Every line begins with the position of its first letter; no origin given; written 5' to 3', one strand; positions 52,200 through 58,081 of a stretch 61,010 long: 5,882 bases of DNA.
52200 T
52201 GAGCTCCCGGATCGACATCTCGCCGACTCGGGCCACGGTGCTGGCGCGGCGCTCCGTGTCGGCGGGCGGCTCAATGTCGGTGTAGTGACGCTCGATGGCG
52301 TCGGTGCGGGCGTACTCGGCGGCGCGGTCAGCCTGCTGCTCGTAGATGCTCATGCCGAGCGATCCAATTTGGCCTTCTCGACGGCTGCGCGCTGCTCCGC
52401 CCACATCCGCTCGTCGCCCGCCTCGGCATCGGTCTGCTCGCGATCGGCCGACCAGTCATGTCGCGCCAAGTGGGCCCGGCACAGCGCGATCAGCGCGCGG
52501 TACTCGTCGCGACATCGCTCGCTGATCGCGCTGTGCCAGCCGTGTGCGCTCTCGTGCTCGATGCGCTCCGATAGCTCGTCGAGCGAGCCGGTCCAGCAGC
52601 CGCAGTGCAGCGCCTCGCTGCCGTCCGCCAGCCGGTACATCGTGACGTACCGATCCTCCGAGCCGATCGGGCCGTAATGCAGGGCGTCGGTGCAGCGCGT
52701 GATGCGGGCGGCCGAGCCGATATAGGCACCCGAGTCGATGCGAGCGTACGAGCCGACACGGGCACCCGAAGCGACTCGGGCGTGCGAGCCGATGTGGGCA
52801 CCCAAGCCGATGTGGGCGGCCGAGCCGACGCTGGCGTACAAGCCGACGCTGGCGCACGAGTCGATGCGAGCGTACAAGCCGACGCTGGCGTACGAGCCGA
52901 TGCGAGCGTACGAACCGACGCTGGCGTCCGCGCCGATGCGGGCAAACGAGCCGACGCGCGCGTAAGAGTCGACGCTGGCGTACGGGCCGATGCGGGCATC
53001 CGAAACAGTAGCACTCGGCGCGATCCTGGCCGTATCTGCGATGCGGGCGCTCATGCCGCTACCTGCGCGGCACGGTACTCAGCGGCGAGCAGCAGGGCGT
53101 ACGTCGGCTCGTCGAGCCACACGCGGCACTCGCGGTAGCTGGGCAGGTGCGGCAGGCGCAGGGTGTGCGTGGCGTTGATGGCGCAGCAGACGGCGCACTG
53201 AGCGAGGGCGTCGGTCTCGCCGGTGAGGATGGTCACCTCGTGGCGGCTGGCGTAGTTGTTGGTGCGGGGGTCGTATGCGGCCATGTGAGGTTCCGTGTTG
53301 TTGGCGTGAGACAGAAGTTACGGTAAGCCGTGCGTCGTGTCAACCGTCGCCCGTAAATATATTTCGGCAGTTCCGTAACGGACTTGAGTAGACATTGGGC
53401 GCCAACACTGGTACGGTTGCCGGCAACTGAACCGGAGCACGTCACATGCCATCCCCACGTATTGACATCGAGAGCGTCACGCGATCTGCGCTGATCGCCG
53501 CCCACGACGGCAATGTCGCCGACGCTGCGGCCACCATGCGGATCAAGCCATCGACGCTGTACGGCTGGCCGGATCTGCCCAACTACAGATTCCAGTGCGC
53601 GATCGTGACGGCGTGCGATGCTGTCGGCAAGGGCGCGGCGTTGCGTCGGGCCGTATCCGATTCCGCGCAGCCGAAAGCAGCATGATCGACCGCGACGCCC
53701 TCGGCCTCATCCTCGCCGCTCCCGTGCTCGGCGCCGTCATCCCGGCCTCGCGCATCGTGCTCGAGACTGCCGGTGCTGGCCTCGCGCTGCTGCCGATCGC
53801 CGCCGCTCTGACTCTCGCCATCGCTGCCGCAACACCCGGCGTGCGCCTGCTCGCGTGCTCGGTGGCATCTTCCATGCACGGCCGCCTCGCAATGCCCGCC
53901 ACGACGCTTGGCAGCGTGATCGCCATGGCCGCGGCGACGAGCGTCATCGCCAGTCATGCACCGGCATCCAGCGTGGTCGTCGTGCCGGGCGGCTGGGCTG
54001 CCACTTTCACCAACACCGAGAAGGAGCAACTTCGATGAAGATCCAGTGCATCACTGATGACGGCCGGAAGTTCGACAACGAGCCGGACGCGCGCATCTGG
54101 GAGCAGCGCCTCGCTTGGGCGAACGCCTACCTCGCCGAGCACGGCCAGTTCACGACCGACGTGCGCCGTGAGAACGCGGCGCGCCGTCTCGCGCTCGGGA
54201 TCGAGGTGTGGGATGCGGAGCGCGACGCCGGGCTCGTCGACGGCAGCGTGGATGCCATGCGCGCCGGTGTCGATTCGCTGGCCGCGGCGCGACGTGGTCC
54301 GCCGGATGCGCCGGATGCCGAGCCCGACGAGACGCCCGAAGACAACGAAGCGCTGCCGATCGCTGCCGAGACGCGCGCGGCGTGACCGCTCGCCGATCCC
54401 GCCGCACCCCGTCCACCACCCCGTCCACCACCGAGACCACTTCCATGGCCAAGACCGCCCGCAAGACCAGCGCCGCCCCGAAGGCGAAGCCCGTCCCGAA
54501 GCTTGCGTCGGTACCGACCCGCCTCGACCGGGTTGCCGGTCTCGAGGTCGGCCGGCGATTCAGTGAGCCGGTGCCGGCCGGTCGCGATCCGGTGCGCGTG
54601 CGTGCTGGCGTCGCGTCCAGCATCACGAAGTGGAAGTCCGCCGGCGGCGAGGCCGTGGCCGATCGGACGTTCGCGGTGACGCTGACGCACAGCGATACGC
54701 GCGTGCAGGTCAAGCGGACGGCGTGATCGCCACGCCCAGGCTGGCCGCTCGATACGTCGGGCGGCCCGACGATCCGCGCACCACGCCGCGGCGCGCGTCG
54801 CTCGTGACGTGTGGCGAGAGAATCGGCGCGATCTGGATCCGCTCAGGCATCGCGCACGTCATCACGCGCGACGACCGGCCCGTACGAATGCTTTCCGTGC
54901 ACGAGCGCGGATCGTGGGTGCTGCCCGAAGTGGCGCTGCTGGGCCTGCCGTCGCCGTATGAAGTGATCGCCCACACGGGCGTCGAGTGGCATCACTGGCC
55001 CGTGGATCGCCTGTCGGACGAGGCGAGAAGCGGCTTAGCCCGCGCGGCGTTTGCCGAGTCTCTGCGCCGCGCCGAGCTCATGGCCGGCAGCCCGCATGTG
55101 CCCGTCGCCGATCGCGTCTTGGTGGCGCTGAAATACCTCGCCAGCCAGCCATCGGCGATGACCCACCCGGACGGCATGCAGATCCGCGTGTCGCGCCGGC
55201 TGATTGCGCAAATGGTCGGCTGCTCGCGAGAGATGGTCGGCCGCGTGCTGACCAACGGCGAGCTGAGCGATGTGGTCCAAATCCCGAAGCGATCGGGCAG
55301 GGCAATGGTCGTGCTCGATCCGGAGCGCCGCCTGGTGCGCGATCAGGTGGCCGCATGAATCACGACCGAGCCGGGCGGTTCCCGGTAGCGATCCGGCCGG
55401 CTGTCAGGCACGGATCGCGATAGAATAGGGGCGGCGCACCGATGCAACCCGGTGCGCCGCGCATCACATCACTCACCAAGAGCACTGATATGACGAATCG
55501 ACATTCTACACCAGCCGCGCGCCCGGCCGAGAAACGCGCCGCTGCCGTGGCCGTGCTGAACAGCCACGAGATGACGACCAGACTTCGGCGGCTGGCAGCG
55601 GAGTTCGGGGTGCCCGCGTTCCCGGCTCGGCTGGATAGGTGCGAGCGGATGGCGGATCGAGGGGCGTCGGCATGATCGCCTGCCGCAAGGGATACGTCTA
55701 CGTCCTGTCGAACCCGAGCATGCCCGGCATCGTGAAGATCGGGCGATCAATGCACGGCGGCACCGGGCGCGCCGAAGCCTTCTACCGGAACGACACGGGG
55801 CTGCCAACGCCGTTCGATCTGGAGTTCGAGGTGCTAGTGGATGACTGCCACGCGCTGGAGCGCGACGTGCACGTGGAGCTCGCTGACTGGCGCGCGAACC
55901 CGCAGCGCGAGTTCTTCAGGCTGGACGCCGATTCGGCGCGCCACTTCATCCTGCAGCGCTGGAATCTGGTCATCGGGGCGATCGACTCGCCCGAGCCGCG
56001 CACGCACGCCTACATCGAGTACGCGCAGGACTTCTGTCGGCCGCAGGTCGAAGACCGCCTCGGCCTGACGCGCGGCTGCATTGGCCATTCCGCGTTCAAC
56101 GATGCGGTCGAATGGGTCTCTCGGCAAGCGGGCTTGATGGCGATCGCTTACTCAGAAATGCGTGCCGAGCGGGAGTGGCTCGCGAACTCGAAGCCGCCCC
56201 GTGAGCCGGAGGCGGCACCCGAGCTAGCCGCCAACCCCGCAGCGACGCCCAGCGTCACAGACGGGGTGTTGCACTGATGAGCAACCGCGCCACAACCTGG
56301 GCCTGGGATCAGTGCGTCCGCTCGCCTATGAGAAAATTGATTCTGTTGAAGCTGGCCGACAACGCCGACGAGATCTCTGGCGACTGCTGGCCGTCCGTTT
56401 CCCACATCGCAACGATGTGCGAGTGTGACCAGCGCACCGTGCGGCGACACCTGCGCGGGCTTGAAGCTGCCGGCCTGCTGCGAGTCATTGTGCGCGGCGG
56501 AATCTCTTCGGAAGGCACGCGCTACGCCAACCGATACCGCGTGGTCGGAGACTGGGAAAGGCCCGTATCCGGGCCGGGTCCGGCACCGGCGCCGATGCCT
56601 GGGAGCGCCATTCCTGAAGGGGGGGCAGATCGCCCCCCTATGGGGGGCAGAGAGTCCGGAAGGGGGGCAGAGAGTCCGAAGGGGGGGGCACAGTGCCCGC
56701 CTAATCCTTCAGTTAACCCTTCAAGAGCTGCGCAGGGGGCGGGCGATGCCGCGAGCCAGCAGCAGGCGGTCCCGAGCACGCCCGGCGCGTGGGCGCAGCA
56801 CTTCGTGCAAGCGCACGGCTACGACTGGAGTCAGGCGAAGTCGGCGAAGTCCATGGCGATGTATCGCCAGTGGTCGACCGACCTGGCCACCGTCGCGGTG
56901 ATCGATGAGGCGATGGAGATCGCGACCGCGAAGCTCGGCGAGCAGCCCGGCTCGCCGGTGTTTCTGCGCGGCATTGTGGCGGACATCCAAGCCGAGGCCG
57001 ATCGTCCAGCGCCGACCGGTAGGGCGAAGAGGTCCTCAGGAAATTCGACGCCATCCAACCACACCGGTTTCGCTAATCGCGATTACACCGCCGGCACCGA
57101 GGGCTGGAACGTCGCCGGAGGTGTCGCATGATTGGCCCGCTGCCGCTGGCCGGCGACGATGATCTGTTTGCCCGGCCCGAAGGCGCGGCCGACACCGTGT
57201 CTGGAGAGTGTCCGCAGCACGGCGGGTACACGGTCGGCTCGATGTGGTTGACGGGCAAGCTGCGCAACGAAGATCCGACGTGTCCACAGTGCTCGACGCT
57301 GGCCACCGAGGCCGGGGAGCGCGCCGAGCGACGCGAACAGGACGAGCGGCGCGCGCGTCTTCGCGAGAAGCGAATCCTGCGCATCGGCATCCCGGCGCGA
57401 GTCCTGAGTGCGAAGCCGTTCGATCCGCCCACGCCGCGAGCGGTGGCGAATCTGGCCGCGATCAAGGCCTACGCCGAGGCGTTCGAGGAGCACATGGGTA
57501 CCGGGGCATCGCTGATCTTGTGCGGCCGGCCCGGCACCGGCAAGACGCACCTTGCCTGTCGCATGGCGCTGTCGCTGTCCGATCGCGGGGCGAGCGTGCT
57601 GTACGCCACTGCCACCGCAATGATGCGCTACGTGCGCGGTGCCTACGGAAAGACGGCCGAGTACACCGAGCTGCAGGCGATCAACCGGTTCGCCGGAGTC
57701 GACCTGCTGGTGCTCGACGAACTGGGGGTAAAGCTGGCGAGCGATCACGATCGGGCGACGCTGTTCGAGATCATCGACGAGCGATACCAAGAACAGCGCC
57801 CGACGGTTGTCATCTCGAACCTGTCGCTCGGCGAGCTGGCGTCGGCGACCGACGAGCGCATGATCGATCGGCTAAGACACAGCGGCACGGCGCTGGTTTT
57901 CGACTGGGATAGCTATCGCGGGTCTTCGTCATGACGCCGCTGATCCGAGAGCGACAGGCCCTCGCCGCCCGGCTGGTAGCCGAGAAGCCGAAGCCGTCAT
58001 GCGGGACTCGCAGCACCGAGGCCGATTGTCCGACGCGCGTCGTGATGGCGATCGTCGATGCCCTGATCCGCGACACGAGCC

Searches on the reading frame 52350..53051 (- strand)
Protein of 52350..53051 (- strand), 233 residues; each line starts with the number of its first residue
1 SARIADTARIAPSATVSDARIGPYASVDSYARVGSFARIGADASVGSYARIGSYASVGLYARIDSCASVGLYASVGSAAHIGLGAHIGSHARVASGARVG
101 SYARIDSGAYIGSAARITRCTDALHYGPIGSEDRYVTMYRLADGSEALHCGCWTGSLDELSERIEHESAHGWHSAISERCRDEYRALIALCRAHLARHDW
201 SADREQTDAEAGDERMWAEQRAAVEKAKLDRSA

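Call 62: search_protein_families(library=pfam, proteins=[window:52350-53051:-], max_evalue=0.01)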
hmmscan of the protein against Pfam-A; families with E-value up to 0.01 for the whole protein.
window:52350-53051:- (233 aa): 1 family
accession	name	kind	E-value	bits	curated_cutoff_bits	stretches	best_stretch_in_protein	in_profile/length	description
PF00132.30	Hexapep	-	6.3e-13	48.3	27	2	79-112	2-35/36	Bacterial transferase hexapeptide (six repeats)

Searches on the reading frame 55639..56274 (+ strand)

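Call 62: search_protein_families(library=pfam, proteins=[window:55639-56274:+], max_evalue=0.01)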
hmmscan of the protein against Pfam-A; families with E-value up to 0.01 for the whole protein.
window:55639-56274:+ (212 aa): 2 families
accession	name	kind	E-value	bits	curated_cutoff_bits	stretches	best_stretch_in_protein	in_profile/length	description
PF10544.15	T5orf172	-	4.5e-14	53.2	20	1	18-104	1-97/101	T5orf172 domain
PF13455.12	MUG113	-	9.5e-08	33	22.3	1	33-103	2-69/73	Meiotically up-regulated gene 113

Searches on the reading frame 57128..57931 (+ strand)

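Call 62: search_protein_families(library=pfam, proteins=[window:57128-57931:+], max_evalue=0.01)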
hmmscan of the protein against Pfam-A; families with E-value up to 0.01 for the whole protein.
window:57128-57931:+ (268 aa): 12 families
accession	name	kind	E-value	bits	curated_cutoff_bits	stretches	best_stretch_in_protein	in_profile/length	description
PF01695.23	IstB_IS21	-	1.7e-22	80.5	24.1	1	126-264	92-231/238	IstB-like ATP binding protein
PF13481.12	AAA_25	-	6.1e-06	26.4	27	1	117-158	24-64/195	AAA domain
PF13401.12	AAA_22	-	4.7e-05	24.2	27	1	126-225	5-84/130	AAA domain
PF13191.12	AAA_16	-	0.0001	23.3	32.6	1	116-250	13-121/167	AAA ATPase domain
PF07088.17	GvpD_P-loop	-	0.00018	21.9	24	1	125-227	9-110/189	GvpD gas vesicle protein, P-loop domain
PF00308.24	Bac_DnaA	-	0.00021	22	23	1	126-250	34-156/162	Bacterial DnaA ATPAse domain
PF13604.12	AAA_30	-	0.00038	20.7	27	1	117-218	8-114/191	AAA domain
PF20720.3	nSTAND3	-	0.00044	20.4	27.2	1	124-161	15-52/155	Novel STAND NTPase 3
PF07728.20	AAA_5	-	0.00049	20.6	22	1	129-219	2-93/139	AAA domain (dynein-related subfamily)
PF00004.35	AAA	-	0.001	19.9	21.2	1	129-228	1-104/131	ATPase family associated with various cellular activities (AAA)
PF00270.35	DEAD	-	0.0016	18.6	26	0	117-163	6-54/167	DEAD/DEAH box helicase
PF24883.2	NPHP3_N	-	0.0045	17.6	24.8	1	126-160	22-56/164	Nephrocystin 3, N-terminal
